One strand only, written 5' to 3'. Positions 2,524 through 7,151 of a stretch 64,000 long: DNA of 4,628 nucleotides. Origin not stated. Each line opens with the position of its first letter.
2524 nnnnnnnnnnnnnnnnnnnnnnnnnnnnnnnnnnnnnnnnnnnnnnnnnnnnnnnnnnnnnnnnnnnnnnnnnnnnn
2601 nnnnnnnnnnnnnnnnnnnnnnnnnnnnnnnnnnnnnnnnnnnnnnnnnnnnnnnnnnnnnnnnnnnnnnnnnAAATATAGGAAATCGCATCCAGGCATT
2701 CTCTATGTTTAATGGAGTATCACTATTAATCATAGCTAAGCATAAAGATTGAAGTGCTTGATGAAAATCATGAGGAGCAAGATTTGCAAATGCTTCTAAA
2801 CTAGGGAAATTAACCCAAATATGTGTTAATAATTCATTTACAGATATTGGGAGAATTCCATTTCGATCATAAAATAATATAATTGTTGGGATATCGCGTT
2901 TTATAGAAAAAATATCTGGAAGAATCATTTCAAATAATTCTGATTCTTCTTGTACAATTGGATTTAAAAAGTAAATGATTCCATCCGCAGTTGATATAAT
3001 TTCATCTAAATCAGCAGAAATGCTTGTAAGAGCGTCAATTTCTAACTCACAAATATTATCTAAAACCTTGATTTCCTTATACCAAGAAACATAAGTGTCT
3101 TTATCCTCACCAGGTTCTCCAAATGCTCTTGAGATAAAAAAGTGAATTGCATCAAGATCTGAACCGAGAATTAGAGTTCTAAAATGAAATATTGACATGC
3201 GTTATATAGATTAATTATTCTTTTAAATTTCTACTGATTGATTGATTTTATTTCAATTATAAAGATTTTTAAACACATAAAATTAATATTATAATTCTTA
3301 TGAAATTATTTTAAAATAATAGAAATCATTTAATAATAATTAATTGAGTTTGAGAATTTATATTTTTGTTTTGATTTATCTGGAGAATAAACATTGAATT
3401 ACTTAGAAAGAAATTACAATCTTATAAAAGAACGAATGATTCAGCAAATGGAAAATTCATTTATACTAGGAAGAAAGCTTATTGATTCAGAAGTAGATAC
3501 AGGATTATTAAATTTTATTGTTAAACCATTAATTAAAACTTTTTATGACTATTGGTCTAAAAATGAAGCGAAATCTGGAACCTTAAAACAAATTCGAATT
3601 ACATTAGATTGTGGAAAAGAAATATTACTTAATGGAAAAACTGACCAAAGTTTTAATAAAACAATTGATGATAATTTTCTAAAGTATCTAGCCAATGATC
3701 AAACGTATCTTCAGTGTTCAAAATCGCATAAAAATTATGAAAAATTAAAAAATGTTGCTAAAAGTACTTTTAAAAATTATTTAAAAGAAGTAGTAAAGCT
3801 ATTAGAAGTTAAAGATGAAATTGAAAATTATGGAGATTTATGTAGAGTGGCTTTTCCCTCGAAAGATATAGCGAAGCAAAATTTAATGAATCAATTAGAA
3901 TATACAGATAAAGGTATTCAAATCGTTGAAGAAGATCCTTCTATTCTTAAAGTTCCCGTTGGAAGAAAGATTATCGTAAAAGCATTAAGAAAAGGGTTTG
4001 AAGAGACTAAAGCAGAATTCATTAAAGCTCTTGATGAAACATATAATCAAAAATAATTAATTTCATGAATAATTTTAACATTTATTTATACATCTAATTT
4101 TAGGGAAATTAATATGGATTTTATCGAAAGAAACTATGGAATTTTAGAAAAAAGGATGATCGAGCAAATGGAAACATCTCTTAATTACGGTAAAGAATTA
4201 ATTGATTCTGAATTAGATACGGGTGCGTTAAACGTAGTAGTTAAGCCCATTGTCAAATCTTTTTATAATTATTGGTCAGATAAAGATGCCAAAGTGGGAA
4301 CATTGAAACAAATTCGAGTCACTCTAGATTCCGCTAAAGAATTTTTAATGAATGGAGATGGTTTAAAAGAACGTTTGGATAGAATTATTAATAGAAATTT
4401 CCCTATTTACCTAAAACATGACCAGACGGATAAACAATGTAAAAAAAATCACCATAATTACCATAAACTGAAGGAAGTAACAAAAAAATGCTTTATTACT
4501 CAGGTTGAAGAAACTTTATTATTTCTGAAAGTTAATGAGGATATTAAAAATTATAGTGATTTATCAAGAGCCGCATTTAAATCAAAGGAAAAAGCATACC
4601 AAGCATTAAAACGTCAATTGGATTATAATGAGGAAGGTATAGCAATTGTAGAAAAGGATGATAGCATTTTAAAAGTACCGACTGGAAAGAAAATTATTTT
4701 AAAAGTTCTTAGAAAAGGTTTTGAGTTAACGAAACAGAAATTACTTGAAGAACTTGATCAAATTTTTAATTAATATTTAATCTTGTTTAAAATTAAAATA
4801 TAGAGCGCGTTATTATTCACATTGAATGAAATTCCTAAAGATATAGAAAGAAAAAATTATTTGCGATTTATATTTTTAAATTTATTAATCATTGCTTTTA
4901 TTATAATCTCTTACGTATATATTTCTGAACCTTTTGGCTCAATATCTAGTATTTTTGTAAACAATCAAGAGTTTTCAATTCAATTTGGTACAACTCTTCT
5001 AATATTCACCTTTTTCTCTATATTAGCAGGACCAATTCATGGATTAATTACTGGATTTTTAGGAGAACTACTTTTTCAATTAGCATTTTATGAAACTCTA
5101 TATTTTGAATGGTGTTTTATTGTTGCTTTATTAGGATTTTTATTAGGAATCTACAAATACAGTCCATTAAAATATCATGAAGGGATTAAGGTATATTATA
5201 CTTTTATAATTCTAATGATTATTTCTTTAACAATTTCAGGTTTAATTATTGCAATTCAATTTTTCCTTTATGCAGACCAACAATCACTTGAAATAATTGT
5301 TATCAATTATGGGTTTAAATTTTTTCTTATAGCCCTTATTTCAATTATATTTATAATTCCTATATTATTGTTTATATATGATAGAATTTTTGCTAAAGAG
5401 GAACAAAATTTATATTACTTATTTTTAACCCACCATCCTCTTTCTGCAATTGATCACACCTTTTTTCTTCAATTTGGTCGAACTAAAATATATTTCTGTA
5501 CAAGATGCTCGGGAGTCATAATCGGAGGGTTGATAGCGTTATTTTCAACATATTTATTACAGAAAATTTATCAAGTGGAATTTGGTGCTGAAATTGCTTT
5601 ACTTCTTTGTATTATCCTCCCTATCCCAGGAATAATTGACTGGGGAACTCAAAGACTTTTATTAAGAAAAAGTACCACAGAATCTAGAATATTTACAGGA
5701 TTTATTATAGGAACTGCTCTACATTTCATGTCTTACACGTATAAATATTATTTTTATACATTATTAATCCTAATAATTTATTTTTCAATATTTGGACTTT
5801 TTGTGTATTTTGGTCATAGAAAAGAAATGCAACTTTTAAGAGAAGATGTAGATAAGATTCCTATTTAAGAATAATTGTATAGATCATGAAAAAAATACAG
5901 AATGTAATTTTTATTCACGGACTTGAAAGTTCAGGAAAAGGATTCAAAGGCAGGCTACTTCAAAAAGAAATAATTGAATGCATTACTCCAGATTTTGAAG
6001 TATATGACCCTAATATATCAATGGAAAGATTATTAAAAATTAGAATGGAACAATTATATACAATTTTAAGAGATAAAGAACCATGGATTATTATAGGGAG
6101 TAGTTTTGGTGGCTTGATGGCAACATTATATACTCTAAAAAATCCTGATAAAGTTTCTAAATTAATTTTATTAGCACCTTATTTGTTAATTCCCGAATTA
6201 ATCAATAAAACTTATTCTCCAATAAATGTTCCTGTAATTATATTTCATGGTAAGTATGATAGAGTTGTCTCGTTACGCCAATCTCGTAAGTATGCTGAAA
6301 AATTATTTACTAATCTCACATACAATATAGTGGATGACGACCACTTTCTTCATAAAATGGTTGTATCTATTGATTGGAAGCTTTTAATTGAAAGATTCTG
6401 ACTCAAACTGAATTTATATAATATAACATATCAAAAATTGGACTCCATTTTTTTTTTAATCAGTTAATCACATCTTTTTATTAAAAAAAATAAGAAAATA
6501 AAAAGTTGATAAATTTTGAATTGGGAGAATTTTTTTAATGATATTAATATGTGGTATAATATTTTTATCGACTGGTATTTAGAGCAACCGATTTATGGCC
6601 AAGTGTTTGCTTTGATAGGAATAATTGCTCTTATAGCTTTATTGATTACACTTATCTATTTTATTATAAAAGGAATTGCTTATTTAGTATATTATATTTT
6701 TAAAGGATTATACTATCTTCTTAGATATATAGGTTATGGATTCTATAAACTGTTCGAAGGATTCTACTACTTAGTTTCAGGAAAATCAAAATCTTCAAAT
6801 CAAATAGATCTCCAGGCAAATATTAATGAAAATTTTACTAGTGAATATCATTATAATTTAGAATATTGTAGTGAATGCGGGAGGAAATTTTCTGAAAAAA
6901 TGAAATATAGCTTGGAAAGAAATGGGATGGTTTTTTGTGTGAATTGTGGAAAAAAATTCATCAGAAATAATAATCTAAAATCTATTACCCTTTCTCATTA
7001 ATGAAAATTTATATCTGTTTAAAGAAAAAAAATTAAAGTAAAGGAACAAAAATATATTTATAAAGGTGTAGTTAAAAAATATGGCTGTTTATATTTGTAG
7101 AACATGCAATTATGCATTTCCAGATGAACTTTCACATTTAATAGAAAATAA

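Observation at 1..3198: Coding frame of at least 1066 codons missing from the ORF track: P-loop-less GTPase-like domain fused to TPR-like repeats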

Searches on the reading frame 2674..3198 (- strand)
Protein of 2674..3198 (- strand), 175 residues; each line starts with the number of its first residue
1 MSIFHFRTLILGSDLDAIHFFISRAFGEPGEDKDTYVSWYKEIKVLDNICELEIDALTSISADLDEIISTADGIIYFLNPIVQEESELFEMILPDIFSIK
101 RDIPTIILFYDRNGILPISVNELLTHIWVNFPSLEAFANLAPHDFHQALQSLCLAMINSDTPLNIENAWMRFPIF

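Call 14: search_solved_structures(query=A1, max_evalue=10, show_alignments=2)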
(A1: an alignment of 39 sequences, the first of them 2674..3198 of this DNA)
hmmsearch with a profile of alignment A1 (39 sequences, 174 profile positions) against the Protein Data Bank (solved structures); distinct sequences matched with E-value up to 10: 0.

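Call 21: predict_structure(alignment_id=A1)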
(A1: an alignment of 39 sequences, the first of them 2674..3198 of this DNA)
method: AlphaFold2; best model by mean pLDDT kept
length: 175 residues; sequences in the alignment: 39
mean_pLDDT: 79.7   pTM: 0.81
mean pLDDT of the five models: 79.7, 78.0, 75.4, 74.7, 67.4
residues with pLDDT >= 90: 26; 70-90: 121; 50-70: 14; < 50: 14
segments of 3 or more residues with pLDDT < 50: 162-175
pLDDT, mean of each block of 10 residues (from residue 1): 91 88 85 83 88 84 79 89 85 81 84 74 70 75 87 82 47 42
secondary structure, 60 per line:
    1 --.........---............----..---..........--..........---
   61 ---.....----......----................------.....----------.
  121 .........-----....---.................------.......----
elements in order: E3-11 H15-26 E36-45 E48-57 H64-68 E73-78 H83-98 E105-109 H120-129 E135-138 H142-158 H165-171

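Call 38: search_protein_representatives(alignment_id=A1)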
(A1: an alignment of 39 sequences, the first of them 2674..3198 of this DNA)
Query: 39 sequences, 174 profile positions. Proteins with E-value up to 0.001 (for the whole library): 47; up to 1e-10: 42; up to 1e-30: 25. The best 47 are listed.
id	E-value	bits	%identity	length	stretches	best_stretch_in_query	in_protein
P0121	3.9e-82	290.8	-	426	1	1-174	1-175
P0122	3.0e-79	281.4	-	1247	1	1-174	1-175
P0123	4.0e-79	281.0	-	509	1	2-174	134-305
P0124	1.3e-76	272.8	-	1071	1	4-174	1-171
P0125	1.4e-76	272.7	-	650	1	1-174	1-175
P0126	7.2e-75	267.1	-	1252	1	1-174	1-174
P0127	8.7e-74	263.6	-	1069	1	1-174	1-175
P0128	3.9e-71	255.0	-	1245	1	1-174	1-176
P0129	5.2e-71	254.6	-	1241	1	2-174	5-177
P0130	3.6e-70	251.8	-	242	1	1-174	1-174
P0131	8.5e-68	244.1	-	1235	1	1-174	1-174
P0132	1.4e-67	243.4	-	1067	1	3-174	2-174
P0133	6.9e-67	241.1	-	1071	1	1-173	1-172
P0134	8.7e-65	234.3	-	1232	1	1-173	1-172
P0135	1.6e-61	223.6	-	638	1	1-173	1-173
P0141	1.1e-36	142.9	-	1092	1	1-174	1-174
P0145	7.2e-33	130.4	-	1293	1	1-174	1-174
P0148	3.4e-28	115.2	-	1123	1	1-174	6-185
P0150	1.2e-24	103.7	-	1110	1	1-174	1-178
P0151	1.0e-23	100.6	-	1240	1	5-173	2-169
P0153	8.8e-23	97.5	-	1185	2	3-78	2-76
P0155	9.5e-22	94.2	-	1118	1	1-173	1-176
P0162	6.7e-14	68.6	-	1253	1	1-173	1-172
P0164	6.1e-09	52.5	-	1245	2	1-169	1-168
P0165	3.0e-07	47.0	-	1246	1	27-174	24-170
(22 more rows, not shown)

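Call 49: list_cluster_members(proteins=[P0148, P0150, P0155, P0151, P0164, P0165, P0145, P0153, P0162, P0141])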
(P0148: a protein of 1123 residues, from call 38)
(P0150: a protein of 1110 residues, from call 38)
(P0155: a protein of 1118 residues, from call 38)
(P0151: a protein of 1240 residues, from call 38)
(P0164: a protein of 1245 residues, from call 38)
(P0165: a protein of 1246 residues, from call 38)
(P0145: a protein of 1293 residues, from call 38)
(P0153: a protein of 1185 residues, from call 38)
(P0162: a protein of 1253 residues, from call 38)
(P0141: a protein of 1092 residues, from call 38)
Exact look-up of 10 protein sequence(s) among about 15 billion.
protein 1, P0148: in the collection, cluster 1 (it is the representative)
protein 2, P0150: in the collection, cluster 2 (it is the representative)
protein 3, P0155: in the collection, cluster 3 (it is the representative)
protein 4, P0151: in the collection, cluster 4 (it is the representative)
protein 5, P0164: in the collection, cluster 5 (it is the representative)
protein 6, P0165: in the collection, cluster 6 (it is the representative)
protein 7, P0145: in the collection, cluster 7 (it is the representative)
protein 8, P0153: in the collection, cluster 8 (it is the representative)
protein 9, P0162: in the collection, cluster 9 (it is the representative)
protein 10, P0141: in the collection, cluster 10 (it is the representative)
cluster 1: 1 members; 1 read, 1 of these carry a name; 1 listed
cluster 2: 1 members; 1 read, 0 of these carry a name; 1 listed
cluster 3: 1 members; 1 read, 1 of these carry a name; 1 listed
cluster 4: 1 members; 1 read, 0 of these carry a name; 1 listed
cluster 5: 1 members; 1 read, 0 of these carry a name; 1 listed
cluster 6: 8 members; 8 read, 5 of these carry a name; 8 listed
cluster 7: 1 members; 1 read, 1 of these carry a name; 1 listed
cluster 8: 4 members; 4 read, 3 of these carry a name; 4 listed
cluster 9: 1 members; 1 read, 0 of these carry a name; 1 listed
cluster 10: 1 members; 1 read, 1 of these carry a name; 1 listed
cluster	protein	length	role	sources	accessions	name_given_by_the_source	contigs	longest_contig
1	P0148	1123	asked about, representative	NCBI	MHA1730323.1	MAG: hypothetical protein ACTSU5_00180 [Promethearchaeota archaeon]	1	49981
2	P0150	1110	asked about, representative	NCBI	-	-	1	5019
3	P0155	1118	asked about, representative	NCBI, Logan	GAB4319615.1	MAG: hypothetical protein Kow0069_23240 [Promethearchaeota archaeon]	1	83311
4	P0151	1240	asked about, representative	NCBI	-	-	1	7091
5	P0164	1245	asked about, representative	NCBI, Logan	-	-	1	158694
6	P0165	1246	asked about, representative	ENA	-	-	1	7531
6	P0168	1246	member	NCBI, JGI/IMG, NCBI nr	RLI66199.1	MAG: hypothetical protein DRO88_02405 [Promethearchaeia archaeon] | MAG: hypothetical protein DRO88_02405 [Candidatus Lokiarchaeia archaeon]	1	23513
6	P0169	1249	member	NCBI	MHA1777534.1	MAG: hypothetical protein ACTSWC_12225 [Promethearchaeota archaeon]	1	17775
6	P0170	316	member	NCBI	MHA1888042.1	MAG: hypothetical protein ACTSX0_08435, partial [Promethearchaeota archaeon]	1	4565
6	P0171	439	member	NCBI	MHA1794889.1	MAG: hypothetical protein ACTSUK_02165, partial [Promethearchaeota archaeon]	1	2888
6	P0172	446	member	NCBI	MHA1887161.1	MAG: hypothetical protein ACTSX0_03990, partial [Promethearchaeota archaeon]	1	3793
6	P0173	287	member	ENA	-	-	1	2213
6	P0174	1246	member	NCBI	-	-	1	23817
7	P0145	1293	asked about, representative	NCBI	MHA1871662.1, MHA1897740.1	MAG: hypothetical protein ACTSU2_10125 [Promethearchaeota archaeon]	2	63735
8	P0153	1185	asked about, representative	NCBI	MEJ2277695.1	MAG: hypothetical protein P8Y70_08100 [Candidatus Lokiarchaeota archaeon]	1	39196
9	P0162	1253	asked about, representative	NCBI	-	-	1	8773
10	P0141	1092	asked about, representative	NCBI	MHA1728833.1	MAG: hypothetical protein ACTSWY_08885 [Promethearchaeota archaeon]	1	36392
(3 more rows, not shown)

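Call 58: search_protein_families(library=pfam, alignment_id=A1, max_evalue=10)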
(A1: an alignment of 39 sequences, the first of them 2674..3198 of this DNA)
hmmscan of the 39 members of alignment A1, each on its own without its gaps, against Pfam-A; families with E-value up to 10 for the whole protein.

A. member 1, window:2674-3198:- (175 aa): 0 families

B. families by the number of members that match (of 39 scanned): 12 families
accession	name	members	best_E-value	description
PF20955.3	Caud_bapl16_4th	18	0.0078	Phage tail base-plate attachment protein C-terminal barrel domain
PF19952.5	DUF6414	3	0.02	Domain of unknown function (DUF6414)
PF24134.1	DUF7401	2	0.099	Domain of unknown function (DUF7401)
PF11904.13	ANKRD13_C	2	0.37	ANKRD13 C-terminal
PF22320.2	Zona_CL1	1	0.0071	Zonadhesin, first cohesin-like domain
PF18958.6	DUF5700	1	0.048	Putative zinc dependent peptidase (DUF5700)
PF21194.3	TadZ-like_ARD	1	0.075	TadZ-like, receiver domain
PF10158.14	LOH1CR12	1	0.17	Tumour suppressor protein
PF25115.1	Agd3_CE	1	0.19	Agd3 deacetylase domain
PF14714.11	KH_dom-like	1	0.2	KH-domain-like of EngA bacterial GTPase enzymes, C-terminal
PF12069.13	DUF3549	1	0.26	Protein of unknown function (DUF3549)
PF01536.21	SAM_decarbox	1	0.29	Adenosylmethionine decarboxylase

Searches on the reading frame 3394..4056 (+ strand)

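Call 5: search_protein_families(library=pfam, proteins=[window:3394-4056:+], max_evalue=0.01)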
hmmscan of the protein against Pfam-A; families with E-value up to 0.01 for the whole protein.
window:3394-4056:+ (220 aa): 0 families

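Call 35: search_protein_families(library=ncbifam, proteins=[window:3394-4056:+], max_evalue=0.1)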
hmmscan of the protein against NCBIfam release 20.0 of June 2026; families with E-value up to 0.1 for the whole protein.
window:3394-4056:+ (220 aa): 2 families
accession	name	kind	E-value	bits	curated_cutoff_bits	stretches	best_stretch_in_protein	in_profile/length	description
NF003626.0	PRK05265.1-4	equivalog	0.025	13.7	222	1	177-215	206-244/246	pyridoxine 5'-phosphate synthase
NF005748.0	PRK07572.1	subfamily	0.03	13.4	438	1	128-179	124-177/426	cytosine deaminase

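Call 51: search_protein_families(library=padloc, proteins=[window:3394-4056:+], max_evalue=0.01)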
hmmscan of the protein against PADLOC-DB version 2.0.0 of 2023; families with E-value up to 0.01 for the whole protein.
window:3394-4056:+ (220 aa): 0 families

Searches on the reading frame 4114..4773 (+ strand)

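Call 5: search_protein_families(library=pfam, proteins=[window:4114-4773:+], max_evalue=0.01)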
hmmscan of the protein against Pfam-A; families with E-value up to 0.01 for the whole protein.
window:4114-4773:+ (219 aa): 1 family
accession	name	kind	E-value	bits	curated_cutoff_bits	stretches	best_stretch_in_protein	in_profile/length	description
PF18075.7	FtsX_ECD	-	0.0037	18.3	23.5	0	139-184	18-64/96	FtsX extracellular domain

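Call 35: search_protein_families(library=ncbifam, proteins=[window:4114-4773:+], max_evalue=0.1)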
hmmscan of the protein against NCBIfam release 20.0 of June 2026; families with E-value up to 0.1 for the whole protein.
window:4114-4773:+ (219 aa): 1 family
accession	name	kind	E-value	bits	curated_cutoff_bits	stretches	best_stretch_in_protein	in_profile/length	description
TIGR00439.2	FtsX_Gneg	equivalog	0.072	12.3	255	0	139-181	71-112/292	permease-like cell division protein FtsX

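Call 51: search_protein_families(library=padloc, proteins=[window:4114-4773:+], max_evalue=0.01)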
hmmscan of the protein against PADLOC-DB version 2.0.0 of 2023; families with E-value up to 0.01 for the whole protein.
window:4114-4773:+ (219 aa): 0 families

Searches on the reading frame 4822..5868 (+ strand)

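Call 5: search_protein_families(library=pfam, proteins=[window:4822-5868:+], max_evalue=0.01)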
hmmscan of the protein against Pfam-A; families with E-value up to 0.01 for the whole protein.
window:4822-5868:+ (348 aa): 1 family
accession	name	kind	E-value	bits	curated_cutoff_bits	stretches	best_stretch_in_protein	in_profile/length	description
PF09858.14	DUF2085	-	2e-13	51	25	1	211-302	6-89/90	Predicted membrane protein (DUF2085)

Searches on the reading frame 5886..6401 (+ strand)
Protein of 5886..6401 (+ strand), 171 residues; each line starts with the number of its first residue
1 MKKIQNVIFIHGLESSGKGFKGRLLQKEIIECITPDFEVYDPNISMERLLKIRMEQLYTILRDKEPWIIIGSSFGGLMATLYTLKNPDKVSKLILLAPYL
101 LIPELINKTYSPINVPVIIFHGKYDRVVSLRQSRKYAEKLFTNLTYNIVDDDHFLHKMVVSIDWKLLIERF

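Call 5: search_protein_families(library=pfam, proteins=[window:5886-6401:+], max_evalue=0.01)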
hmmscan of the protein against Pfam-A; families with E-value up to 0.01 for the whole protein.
window:5886-6401:+ (171 aa): 12 families
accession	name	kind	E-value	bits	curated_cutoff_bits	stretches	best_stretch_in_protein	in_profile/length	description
PF00561.26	Abhydrolase_1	-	2.6e-14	53.9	25.8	2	56-98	61-102/245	alpha/beta hydrolase fold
PF12146.15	Hydrolase_4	-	5e-13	49.3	27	2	64-105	75-116/239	Serine aminopeptidase, S33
PF02230.22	Abhydrolase_2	-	2e-09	38.1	23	1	50-154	94-193/217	Phospholipase/Carboxylesterase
PF05728.18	UPF0227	-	7.8e-07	29.6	21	1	7-82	2-76/187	Uncharacterised protein family (UPF0227)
PF12695.13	Abhydrolase_5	-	7.8e-07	29.5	27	1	62-150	54-136/164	Alpha/beta hydrolase family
PF20434.5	BD-FAE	-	2e-05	24.6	26.8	1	114-140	189-215/215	BD-FAE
PF03959.19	FSH1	-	3.6e-05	24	21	1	54-145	89-191/211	Serine hydrolase (FSH1)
PF20408.4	Abhydrolase_11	-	0.00015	22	27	1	46-156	57-168/193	Alpha/beta hydrolase domain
PF00326.27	Peptidase_S9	-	0.0011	18.9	22.6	0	63-89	62-88/213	Prolyl oligopeptidase family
PF00756.26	Esterase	-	0.0037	17.5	22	1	67-100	117-150/251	Putative esterase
PF12697.13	Abhydrolase_6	-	0.0063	17.6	26.3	1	7-109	1-94/217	Alpha/beta hydrolase family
PF05577.18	Peptidase_S28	-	0.0074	15.6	25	0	62-91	110-139/434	Serine carboxypeptidase S28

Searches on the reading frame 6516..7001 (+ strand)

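Call 5: search_protein_families(library=pfam, proteins=[window:6516-7001:+], max_evalue=0.01)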
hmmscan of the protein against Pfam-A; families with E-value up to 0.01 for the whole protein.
window:6516-7001:+ (161 aa): 3 families
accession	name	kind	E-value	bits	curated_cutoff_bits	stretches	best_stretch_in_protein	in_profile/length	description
PF00096.32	zf-C2H2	-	0.0031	18.3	25.2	0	141-155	3-17/23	Zinc finger, C2H2 type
PF09723.15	Zn_ribbon_8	-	0.0039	17.6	34.4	1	118-147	8-36/41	Zinc ribbon domain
PF12773.13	DZR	-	0.0064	17.1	27.3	1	114-152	11-38/45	Double zinc ribbon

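Call 35: search_protein_families(library=ncbifam, proteins=[window:6516-7001:+], max_evalue=0.1)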
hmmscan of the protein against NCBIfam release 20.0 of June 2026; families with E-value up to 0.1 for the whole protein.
window:6516-7001:+ (161 aa): 2 families
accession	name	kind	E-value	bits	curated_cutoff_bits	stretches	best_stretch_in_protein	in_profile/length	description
TIGR03599.1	YloV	subfamily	0.047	12.2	396.1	1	73-129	179-237/530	DAK2 domain fusion protein YloV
TIGR04104.1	cxxc_20_cxxc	subfamily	0.075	13.4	45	1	117-157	2-44/93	TIGR04104 family putative zinc finger protein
